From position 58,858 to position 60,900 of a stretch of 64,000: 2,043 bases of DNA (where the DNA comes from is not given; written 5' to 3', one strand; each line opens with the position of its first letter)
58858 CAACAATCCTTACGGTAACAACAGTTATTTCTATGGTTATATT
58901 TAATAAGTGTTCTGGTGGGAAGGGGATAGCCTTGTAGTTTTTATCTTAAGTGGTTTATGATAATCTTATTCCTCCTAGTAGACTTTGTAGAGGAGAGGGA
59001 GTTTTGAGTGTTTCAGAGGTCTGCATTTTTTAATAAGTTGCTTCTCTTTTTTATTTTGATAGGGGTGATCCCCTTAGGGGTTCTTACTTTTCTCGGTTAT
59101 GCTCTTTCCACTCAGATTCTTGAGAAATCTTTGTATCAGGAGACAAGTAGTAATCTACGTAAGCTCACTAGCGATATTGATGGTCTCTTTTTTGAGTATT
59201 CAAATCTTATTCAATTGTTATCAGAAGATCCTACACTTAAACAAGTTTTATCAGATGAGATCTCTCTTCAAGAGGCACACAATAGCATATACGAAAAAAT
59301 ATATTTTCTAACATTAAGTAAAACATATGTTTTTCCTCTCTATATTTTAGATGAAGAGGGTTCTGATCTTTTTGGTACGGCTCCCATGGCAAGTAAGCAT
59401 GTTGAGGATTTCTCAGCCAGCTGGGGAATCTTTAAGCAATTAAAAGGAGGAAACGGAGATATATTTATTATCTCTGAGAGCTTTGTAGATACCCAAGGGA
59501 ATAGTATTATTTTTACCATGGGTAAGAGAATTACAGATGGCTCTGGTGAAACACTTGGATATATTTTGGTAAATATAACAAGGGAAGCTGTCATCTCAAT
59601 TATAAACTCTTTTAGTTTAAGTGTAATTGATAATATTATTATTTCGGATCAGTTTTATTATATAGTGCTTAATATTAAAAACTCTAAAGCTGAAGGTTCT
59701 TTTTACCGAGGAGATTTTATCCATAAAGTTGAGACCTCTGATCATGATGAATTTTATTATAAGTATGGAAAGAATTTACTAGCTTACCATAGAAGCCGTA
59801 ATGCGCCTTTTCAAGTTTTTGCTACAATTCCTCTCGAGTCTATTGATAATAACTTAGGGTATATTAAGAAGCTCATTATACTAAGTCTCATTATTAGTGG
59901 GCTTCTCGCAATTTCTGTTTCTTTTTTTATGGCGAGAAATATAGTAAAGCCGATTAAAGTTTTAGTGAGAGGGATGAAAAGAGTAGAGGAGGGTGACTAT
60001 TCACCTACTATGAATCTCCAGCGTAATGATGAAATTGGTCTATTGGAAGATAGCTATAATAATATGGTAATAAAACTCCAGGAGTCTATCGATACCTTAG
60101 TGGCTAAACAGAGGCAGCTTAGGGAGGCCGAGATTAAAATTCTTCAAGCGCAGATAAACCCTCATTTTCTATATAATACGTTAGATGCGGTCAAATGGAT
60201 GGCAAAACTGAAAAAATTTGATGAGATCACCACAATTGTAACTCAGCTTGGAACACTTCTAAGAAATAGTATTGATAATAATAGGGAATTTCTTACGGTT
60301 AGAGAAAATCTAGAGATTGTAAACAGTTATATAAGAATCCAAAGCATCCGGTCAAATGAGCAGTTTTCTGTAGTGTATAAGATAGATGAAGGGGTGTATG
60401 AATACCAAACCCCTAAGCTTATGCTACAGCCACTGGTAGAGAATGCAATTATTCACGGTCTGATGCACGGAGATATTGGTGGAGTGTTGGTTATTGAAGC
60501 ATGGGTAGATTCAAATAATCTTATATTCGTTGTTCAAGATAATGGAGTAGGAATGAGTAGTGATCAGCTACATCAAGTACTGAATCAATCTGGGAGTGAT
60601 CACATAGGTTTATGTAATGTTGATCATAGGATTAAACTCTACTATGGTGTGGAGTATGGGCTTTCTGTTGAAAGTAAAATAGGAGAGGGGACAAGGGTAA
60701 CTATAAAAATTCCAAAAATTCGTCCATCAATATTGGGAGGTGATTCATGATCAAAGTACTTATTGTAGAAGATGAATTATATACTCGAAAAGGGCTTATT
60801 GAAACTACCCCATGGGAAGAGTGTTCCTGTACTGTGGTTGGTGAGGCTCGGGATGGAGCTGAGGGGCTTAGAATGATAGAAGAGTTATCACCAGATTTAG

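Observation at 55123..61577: Iron(III)-type ABC transporter directly followed by a histidine kinase and AraC-type regulator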

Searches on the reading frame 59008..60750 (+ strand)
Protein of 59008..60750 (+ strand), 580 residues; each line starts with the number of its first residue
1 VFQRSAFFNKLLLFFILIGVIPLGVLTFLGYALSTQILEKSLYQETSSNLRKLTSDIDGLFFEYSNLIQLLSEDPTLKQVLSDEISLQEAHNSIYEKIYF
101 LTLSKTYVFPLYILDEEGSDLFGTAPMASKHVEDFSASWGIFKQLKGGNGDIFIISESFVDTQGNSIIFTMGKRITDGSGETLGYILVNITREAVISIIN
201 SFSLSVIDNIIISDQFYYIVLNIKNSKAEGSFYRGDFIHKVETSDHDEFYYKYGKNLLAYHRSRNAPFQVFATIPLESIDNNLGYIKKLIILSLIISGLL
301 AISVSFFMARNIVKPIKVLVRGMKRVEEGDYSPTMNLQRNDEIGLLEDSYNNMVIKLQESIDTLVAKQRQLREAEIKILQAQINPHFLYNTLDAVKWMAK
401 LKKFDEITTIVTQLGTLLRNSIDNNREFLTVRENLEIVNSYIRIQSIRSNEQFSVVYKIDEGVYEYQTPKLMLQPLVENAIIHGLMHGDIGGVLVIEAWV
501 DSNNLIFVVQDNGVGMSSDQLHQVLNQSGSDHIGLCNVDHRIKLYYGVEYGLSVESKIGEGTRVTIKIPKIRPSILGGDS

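Call 3: search_protein_families(library=pfam, proteins=[window:59008-60750:+])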
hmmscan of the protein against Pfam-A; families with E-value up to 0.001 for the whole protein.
window:59008-60750:+ (580 aa): 4 families
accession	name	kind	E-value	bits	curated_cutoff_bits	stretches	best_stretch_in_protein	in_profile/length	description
PF06580.19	His_kinase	-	9.1e-24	84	25.2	1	374-453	1-81/81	Histidine kinase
PF00672.30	HAMP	-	1.3e-12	48.3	25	1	307-359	1-53/53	HAMP domain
PF02518.31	HATPase_c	-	1.1e-09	39.1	26.4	1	470-570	7-109/111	Histidine kinase-, DNA gyrase B-, and HSP90-like ATPase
PF02743.24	dCache_1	-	3.3e-07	30.5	45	1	38-204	3-164/240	Cache domain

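Call 4: search_protein_families(library=ncbifam, proteins=[window:59008-60750:+])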
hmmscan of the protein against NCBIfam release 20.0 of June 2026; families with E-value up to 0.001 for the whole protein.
window:59008-60750:+ (580 aa): 27 families (the best 25 are shown)
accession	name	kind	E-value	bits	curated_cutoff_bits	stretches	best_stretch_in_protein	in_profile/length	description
NF033092.0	HK_WalK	equivalog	1.2e-15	57.2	725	1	270-372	159-261/594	cell wall metabolism sensor histidine kinase WalK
NF040691.1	MtrAB_MtrB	equivalog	8.7e-14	51.4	450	1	263-364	163-264/507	MtrAB system histidine kinase MtrB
NF007837.0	PRK10549.1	equivalog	3.6e-13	49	603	1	295-526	171-406/466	envelope stress sensor histidine kinase BaeS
NF041210.1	his_kin_PieS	equivalog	1.8e-12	47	850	1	272-370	151-248/474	two component system sensor histidine kinase PieS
NF012163.2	BaeS_SmeS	equivalog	1.9e-12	46.8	500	1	287-526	163-406/457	sensor histidine kinase efflux regulator BaeS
NF008184.0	PRK10935.1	equivalog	3.5e-11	42.4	553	1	290-412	154-275/565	nitrate/nitrite two-component system sensor histidine kinase NarQ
NF047496.1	HK_LIC11548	equivalog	6e-10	38.5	750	1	283-371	269-358/589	LIC_11548 family sensor histidine kinase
NF038263.1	prot_phos_SiaA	equivalog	2.7e-09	36.1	700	1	286-381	308-407/658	biofilm regulation protein phosphatase SiaA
NF007004.0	PRK09467.1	equivalog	7.9e-09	34.8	415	1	269-358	140-226/440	two-component system sensor histidine kinase EnvZ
NF011874.0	PRK15347.1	equivalog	1.1e-08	33.6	852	1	268-368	276-377/921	two component system sensor kinase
NF046044.1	PnpS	equivalog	1.2e-07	31.1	400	1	444-569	258-390/390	two-component system histidine kinase PnpS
NF008468.0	PRK11360.1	equivalog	1.5e-07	30.2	646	1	270-360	178-266/616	two-component system sensor histidine kinase AtoS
NF053592.1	HK_near_YfiR_like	equivalog_domain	8.7e-07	28.7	194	1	290-358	153-222/223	sensor histidine kinase, YfiR-like protein-associated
NF007896.0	PRK10600.1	equivalog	9.8e-07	27.8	578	1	295-390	161-253/598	nitrate/nitrite two-component system sensor histidine kinase NarX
NF012226.0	AdeS_HK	equivalog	1.8e-06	27.3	500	1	288-526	59-302/353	two-component sensor histidine kinase AdeS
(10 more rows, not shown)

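Call 13: search_solved_structures(query=window:59008-60750:+, max_evalue=1, show_alignments=2)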
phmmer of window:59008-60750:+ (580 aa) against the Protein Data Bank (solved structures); distinct sequences matched with E-value up to 1: 16.
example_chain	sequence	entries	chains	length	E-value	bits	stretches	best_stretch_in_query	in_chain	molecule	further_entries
6swj_A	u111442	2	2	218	6.6e-26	94.3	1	380-574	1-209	Histidine kinase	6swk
1til_A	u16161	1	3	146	0.04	15.8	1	455-567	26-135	Anti-sigma F factor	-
6h2u_B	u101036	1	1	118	0.044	15.7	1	370-437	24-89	Multifunctional methyltransferase subunit TRM112-like protein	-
6g4w_r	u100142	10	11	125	0.047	15.5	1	370-437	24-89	Multifunctional methyltransferase subunit TRM112-like protein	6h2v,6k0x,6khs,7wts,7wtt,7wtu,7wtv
1l0o_A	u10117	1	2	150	0.048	15.5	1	455-566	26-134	Anti-sigma F factor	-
6kmr_A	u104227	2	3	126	0.048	15.5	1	370-437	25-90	Multifunctional methyltransferase subunit TRM112-like protein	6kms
6h1d_B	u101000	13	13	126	0.048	15.5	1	370-437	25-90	Multifunctional methyltransferase subunit TRM112-like protein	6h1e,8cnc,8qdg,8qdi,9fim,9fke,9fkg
1th8_A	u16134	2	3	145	0.057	15.3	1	455-525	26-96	Anti-sigma F factor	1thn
9wxr_A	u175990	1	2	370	0.058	15.3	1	292-376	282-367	Rhodopsin,Chemotaxis protein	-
1tid_A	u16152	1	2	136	0.058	15.2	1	455-524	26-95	Anti-sigma F factor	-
6ped_B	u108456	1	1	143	0.066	15.1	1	370-437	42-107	Multifunctional methyltransferase subunit TRM112-like protein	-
3d36_A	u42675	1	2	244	0.099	14.5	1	488-570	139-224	Sporulation kinase B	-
6s18_A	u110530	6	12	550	0.24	13.2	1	280-373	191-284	Aromatic acid chemoreceptor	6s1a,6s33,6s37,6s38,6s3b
8c5v_I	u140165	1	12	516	0.47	12.3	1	279-361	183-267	Methyl-accepting chemotaxis protein I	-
6s1k_E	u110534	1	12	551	0.53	12.1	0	279-361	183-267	Methyl-accepting chemotaxis protein I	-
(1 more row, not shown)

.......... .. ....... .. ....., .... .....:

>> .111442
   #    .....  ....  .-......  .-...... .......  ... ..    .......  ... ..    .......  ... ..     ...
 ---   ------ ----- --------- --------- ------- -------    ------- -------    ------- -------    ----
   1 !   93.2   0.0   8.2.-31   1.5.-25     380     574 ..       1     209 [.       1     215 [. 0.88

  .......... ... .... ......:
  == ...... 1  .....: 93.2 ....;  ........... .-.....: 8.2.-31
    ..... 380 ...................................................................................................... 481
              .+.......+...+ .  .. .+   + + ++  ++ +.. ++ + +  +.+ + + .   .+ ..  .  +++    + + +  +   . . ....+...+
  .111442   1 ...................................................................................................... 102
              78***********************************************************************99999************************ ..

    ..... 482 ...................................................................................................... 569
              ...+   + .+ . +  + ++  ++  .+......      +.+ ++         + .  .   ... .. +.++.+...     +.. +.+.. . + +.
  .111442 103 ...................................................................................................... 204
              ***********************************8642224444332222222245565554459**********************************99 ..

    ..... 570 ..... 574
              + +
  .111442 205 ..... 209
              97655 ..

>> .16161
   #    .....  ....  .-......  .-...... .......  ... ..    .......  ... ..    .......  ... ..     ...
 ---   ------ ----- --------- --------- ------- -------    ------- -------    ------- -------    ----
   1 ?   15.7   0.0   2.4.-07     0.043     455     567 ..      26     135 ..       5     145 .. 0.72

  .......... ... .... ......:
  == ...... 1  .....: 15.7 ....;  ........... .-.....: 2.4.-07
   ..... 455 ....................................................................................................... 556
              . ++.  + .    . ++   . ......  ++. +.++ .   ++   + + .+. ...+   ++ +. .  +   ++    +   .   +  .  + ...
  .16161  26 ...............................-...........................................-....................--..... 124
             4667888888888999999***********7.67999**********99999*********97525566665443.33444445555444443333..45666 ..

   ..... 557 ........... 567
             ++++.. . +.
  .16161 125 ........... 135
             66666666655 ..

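Call 31: find_homologous_proteins(query=window:59008-60750:+, max_evalue=1e-20)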
Query window:59008-60750:+ (580 aa): 5475 proteins with E <= 1e-20 among 8000 candidates; the best 120 are listed.
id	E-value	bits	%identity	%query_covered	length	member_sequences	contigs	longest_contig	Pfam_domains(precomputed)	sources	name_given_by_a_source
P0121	0.0e+0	1267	100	100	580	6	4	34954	PF00672.31,PF02743.25,PF02518.32,PF06580.20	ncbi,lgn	-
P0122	1.1e-222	759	61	98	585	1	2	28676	PF00672.31,PF02743.25,PF02518.32,PF06580.20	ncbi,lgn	-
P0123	4.4e-172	592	48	97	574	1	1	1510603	PF00672.31,PF02518.32,PF06580.20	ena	-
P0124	5.2e-158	545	45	98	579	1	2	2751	PF00672.31,PF02743.25,PF02518.32,PF06580.20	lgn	-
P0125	1.3e-155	537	45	97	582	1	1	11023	PF00672.31,PF02518.32,PF06580.20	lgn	-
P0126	2.1e-154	533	43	98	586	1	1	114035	PF00672.31,PF02743.25,PF02518.32,PF06580.20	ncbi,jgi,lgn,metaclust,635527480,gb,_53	metaclust:\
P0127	6.6e-151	522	42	98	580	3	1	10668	PF00672.31,PF02743.25,PF02518.32,PF06580.20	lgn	-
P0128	6.8e-146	505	42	98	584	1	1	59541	PF00672.31,PF02743.25,PF02518.32,PF06580.20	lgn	-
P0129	5.4e-123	430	39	97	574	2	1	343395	PF00672.31,PF02743.25,PF02518.32,PF06580.20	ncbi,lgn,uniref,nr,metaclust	ncbi:cache domain-containing sensor histidine kinase [Alkaliphilus peptidifermentans]|uniref:histidi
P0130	1.8e-117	411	37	98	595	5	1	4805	PF00672.31,PF02518.32,PF06580.20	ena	-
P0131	5.0e-112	393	36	97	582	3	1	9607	PF00672.31,PF02518.32,PF06580.20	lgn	-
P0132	2.0e-109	385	34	97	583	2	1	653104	PF00672.31,PF02743.25,PF02518.32,PF06580.20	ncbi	-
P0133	3.6e-109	384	35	97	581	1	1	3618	PF00672.31,PF02743.25,PF02518.32,PF06580.20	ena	-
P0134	1.2e-107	379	35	97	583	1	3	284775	PF00672.31,PF02743.25,PF02518.32,PF06580.20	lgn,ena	-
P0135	3.3e-107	378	34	97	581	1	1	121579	PF00672.31,PF02743.25,PF02518.32,PF06580.20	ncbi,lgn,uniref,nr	ncbi:two-component system sensor histidine kinase YesM [Hydrogenispora ethanolica]|uniref:histidine 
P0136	8.3e-107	376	34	97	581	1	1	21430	PF00672.31,PF02743.25,PF02518.32,PF06580.20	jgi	jgi:two-component system sensor histidine kinase YesM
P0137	5.6e-106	373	35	99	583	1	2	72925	PF00672.31,PF02518.32,PF06580.20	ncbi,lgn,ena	-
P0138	2.0e-104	368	36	98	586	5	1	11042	PF00672.31,PF02743.25,PF02518.32,PF06580.20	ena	-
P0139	7.8e-103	363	37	98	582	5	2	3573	PF00672.31,PF02743.25,PF02518.32,PF06580.20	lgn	-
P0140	6.2e-101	357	36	97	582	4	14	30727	PF00672.31,PF02743.25,PF02518.32,PF06580.20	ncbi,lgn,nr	ncbi:MAG: sensor histidine kinase [Firmicutes bacterium]|nr:sensor histidine kinase [Bacillota bacte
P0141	1.5e-100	356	33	95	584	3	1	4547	PF00672.31,PF02518.32,PF06580.20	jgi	jgi:two-component system sensor histidine kinase YesM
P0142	1.4e-98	349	32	98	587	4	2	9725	PF00672.31,PF02743.25,PF02518.32,PF06580.20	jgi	jgi:two-component system sensor histidine kinase YesM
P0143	4.1e-98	348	35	97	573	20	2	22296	PF00672.31,PF02743.25,PF02518.32,PF06580.20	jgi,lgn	jgi:two-component system sensor histidine kinase YesM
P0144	2.0e-97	345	35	98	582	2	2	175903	PF00672.31,PF02743.25,PF02518.32,PF06580.20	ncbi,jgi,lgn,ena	jgi:two-component system sensor histidine kinase YesM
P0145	3.3e-96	341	35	97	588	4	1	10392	PF00672.31,PF02518.32,PF06580.20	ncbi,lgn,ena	ncbi:MAG TPA: sensor histidine kinase [Bacillota bacterium]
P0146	1.4e-93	333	31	98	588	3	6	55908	PF00672.31,PF02743.25,PF02518.32,PF06580.20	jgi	jgi:two-component system sensor histidine kinase YesM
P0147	1.4e-93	333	32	98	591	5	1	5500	PF00672.31,PF02743.25,PF02518.32,PF06580.20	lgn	-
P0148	4.2e-93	331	33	98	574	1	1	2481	PF00672.31,PF02743.25,PF02518.32,PF06580.20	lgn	-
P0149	7.0e-93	330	35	85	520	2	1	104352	PF00672.31,PF02743.25,PF06580.20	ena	-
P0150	7.3e-93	330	34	98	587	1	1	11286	PF00672.31,PF02743.25,PF02518.32,PF06580.20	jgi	-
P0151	1.9e-92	329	31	98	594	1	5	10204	PF00672.31,PF02743.25,PF02518.32,PF06580.20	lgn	-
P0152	7.0e-92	327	35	92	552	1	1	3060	PF00672.31,PF02518.32,PF06580.20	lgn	-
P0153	3.7e-89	318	33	99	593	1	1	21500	PF00672.31,PF06580.20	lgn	-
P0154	1.7e-88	316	33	97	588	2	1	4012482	PF00672.31,PF02743.25,PF02518.32,PF06580.20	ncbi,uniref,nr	ncbi:sensor histidine kinase [Oceanispirochaeta crateris]|uniref:histidine kinase n=1 Tax=Oceanispir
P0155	4.9e-88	314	32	98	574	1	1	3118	PF00672.31,PF02518.32,PF06580.20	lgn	-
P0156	1.5e-87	313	32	98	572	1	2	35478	PF00672.31,PF02743.25,PF02518.32,PF06580.20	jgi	-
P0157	3.3e-87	312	33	95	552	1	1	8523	PF00672.31,PF02743.25,PF02518.32,PF06580.20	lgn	-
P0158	1.5e-85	306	32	98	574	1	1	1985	PF00672.31,PF02518.32,PF06580.20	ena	-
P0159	2.5e-85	305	32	98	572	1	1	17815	PF00672.31,PF02743.25,PF02518.32,PF06580.20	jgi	-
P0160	2.5e-85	305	31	98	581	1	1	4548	PF00672.31,PF02518.32,PF06580.20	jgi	-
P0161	1.6e-84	303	32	95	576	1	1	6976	PF00672.31,PF02743.25,PF02518.32,PF06580.20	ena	-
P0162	3.4e-84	302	32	92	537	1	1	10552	PF00672.31,PF02743.25,PF02518.32,PF06580.20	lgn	-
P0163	2.2e-83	299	31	99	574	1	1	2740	PF00672.31,PF02743.25,PF02518.32,PF06580.20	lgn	-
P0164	2.7e-83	299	31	99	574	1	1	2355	PF00672.31,PF02743.25,PF02518.32,PF06580.20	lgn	-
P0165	5.0e-83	298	31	90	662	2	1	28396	PF00672.31,PF02518.32,PF06580.20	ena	-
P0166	9.2e-79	284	31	98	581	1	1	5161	PF00672.31,PF02743.25,PF02518.32,PF06580.20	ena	-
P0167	3.3e-78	282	29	98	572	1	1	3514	PF00672.31,PF02743.25,PF02518.32,PF06580.20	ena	-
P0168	5.1e-78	281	29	98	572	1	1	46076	PF00672.31,PF02743.25,PF02518.32,PF06580.20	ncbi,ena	-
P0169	8.2e-78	281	44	54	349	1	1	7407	PF00672.31,PF02518.32,PF06580.20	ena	-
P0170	2.4e-77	279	33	81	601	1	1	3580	PF00672.31,PF02743.25,PF02518.32,PF06580.20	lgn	-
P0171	2.8e-77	279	30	98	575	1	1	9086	PF00672.31,PF02518.32,PF06580.20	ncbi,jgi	-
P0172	7.6e-77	277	29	98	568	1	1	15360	PF00672.31,PF02743.25,PF02518.32,PF06580.20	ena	-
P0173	2.1e-75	273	28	98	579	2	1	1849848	PF00672.31,PF02518.32,PF06580.20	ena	-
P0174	1.5e-73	266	30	97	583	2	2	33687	PF00672.31,PF02743.25,PF02518.32,PF06580.20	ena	-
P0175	1.1e-72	264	32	98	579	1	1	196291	PF00672.31,PF02743.25,PF02518.32,PF06580.20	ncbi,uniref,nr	ncbi:sensor histidine kinase [Clostridium sp. ZS2-4]|uniref:sensor histidine kinase n=1 Tax=Clostrid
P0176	1.1e-72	264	31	97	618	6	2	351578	PF00672.31,PF02743.25,PF02518.32,PF06580.20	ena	-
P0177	1.3e-72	263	31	98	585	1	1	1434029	PF00672.31,PF02743.25,PF02518.32,PF06580.20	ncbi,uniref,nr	ncbi:sensor histidine kinase [Clostridium ganghwense]|uniref:Sensor histidine kinase n=1 Tax=Clostri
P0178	1.4e-72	263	28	98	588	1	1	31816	PF02743.25,PF02518.32,PF06580.20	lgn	-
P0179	2.0e-72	263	33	84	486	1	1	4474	PF00672.31,PF02743.25,PF06580.20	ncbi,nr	ncbi:MAG: histidine kinase [Spirochaetaceae bacterium]|nr:histidine kinase [Spirochaetaceae bacteriu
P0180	1.1e-71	260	29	97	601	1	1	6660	PF00672.31,PF02743.25,PF02518.32,PF06580.20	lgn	-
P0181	1.1e-70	257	31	98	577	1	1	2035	PF00672.31,PF02743.25,PF02518.32,PF06580.20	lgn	-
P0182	1.6e-70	256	31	98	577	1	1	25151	PF00672.31,PF02743.25,PF02518.32,PF06580.20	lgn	-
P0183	8.4e-70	254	30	98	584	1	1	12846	PF00672.31,PF02743.25,PF02518.32,PF06580.20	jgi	-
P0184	2.3e-69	253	30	98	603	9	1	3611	PF00672.31,PF02743.25,PF02518.32,PF06580.20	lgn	-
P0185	4.1e-69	252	31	98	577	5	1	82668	PF00672.31,PF02743.25,PF06580.20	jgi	jgi:two-component system sensor histidine kinase YesM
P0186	1.1e-68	250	30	97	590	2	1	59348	PF00672.31,PF02743.25,PF02518.32,PF06580.20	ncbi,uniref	ncbi:sensor histidine kinase [Camelliibacillus cellulosilyticus]|uniref:histidine kinase n=1 Tax=Cam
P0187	1.1e-68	250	30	98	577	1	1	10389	PF00672.31,PF02743.25,PF02518.32,PF06580.20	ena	-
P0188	1.2e-68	250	31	98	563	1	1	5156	PF00672.31,PF13581.13,PF02518.32,PF06580.20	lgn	-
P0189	3.5e-67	245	30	97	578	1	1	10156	PF00672.31,PF02743.25,PF02518.32,PF06580.20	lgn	-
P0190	3.7e-67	245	31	95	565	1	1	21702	PF00672.31,PF02518.32,PF06580.20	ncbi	-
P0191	6.8e-67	245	29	98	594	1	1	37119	PF00672.31,PF02743.25,PF02518.32,PF06580.20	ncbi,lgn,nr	ncbi:MAG: sensor histidine kinase [Spirochaetes bacterium]|nr:sensor histidine kinase [Spirochaetota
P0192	2.3e-66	243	30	97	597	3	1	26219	PF00672.31,PF02743.25,PF02518.32,PF06580.20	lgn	-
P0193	2.7e-66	243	28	97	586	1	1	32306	PF00672.31,PF02743.25,PF02518.32,PF06580.20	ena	-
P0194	2.8e-66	242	28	97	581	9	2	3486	PF00672.31,PF02518.32,PF06580.20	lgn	-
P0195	3.2e-66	242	29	97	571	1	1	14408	PF00672.31,PF02743.25,PF02518.32,PF06580.20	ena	-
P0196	4.4e-66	242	29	98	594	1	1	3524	PF00672.31,PF02743.25,PF02518.32,PF06580.20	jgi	-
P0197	5.0e-66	242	30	98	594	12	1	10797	PF00672.31,PF02743.25,PF02518.32,PF06580.20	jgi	-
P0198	5.2e-66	242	40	56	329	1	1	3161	PF00672.31,PF02518.32,PF06580.20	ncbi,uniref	ncbi:sensor histidine kinase, partial [Oceanispirochaeta sp.]|uniref:sensor histidine kinase n=1 Tax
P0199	7.4e-66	241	30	98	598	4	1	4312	PF00672.31,PF02743.25,PF02518.32,PF06580.20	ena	-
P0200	8.0e-66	241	30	97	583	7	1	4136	PF00672.31,PF02743.25,PF02518.32,PF06580.20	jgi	jgi:two-component system sensor histidine kinase YesM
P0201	1.0e-65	241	30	97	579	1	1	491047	PF00672.31,PF02743.25,PF06580.20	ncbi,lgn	-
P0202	1.0e-65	241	30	98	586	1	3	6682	PF00672.31,PF02518.32,PF06580.20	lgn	-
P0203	1.1e-65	241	30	98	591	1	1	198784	PF00672.31,PF02743.25,PF02518.32,PF06580.20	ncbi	ncbi:cache domain-containing sensor histidine kinase [Paenibacillus sp. CMAA1364]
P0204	1.7e-65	240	29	98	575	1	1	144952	PF00672.31,PF02743.25,PF02518.32,PF06580.20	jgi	jgi:two-component system, sensor histidine kinase YesM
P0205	2.2e-65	240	30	98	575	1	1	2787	PF00672.31,PF02743.25,PF02518.32,PF06580.20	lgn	-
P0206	3.3e-65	239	36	71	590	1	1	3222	PF00672.31,PF02743.25,PF02518.32,PF06580.20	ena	-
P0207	5.1e-65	238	29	97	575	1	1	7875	PF00672.31,PF02518.32,PF06580.20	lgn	-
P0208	6.0e-65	238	29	97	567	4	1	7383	PF00672.31,PF02518.32,PF06580.20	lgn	-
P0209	7.4e-65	238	29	97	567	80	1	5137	PF00672.31,PF02518.32,PF06580.20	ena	-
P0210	1.1e-64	237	29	97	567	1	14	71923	PF00672.31,PF02518.32,PF06580.20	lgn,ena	-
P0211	1.2e-64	237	29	97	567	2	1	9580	PF00672.31,PF02518.32,PF06580.20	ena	-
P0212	1.3e-64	237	29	97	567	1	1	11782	PF00672.31,PF02518.32,PF06580.20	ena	-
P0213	1.3e-64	237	31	97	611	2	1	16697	PF00672.31,PF02518.32,PF06580.20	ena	-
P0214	2.1e-64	236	28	97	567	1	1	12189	PF00672.31,PF02518.32,PF06580.20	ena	-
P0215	2.4e-64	236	29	97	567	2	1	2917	PF00672.31,PF02518.32,PF06580.20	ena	-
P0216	3.0e-64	236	28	97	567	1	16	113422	PF00672.31,PF02518.32,PF06580.20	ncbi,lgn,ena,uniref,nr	ncbi:HAMP domain-containing protein [Clostridium sp. OM02-18AC]|uniref:cache domain-containing senso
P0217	3.9e-64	235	30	93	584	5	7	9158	PF00672.31,PF02743.25,PF02518.32,PF06580.20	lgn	-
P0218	5.4e-64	235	29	97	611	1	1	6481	PF00672.31,PF02743.25,PF02518.32,PF06580.20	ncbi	-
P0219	5.6e-64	235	28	97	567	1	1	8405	PF00672.31,PF02518.32,PF06580.20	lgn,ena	-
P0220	8.3e-64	234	30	95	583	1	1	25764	PF00672.31,PF02743.25,PF02518.32,PF06580.20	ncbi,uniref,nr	ncbi:sensor histidine kinase YpdA [Clostridium tepidiprofundi DSM 19306]|uniref:Sensor histidine kin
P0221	8.5e-64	234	30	97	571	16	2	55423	PF00672.31,PF02743.25,PF02518.32,PF06580.20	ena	-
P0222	9.9e-64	234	30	98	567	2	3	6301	PF00672.31,PF02518.32,PF06580.20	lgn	-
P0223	1.2e-63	234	29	97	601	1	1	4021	PF00672.31,PF02743.25,PF02518.32,PF06580.20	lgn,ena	-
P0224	1.3e-63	234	30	94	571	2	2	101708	PF00672.31,PF02743.25,PF06580.20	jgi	jgi:two-component system sensor histidine kinase YesM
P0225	1.3e-63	234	30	97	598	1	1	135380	PF00672.31,PF02743.25,PF02518.32,PF06580.20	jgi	jgi:two-component system sensor histidine kinase YesM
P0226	1.3e-63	234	31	84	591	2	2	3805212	PF00672.31,PF02743.25,PF02518.32,PF06580.20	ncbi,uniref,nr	ncbi:sensor histidine kinase [Clostridium thermarum]|uniref:sensor histidine kinase n=1 Tax=Clostrid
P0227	1.4e-63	234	29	98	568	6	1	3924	PF00672.31,PF02518.32,PF06580.20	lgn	-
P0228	1.5e-63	233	29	99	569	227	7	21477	PF00672.31,PF02518.32,PF06580.20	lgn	-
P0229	1.5e-63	233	28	98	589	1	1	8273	PF00672.31,PF02518.32,PF06580.20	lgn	-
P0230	1.7e-63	233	29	97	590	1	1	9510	PF00672.31,PF02743.25,PF02518.32,PF06580.20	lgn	-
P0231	2.0e-63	233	29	97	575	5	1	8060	PF00672.31,PF02518.32,PF06580.20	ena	-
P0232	2.2e-63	233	29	93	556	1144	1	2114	PF00672.31,PF02518.32,PF06580.20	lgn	-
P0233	2.3e-63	233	29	97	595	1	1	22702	PF00672.31,PF02743.25,PF02518.32,PF06580.20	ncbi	-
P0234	2.6e-63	233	30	98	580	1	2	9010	PF00672.31,PF02743.25,PF02518.32,PF06580.20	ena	-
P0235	2.8e-63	233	29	97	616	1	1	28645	PF00672.31,PF02743.25,PF02518.32,PF06580.20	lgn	-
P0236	3.2e-63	232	28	97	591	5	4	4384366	PF00672.31,PF02743.25,PF02518.32,PF06580.20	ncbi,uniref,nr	ncbi:cache domain-containing sensor histidine kinase [Lederbergia lenta]|uniref:histidine kinase n=1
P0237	3.7e-63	232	28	97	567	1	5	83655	PF00672.31,PF02518.32,PF06580.20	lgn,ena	-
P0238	4.1e-63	232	30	98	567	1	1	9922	PF00672.31,PF02518.32,PF06580.20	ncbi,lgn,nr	ncbi:MAG: sensor histidine kinase [Oscillospiraceae bacterium]|nr:sensor histidine kinase [Oscillosp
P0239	4.9e-63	232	31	95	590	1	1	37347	PF00672.31,PF02743.25,PF02518.32,PF06580.20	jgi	-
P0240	5.7e-63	232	31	98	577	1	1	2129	PF00672.31,PF02518.32,PF06580.20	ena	-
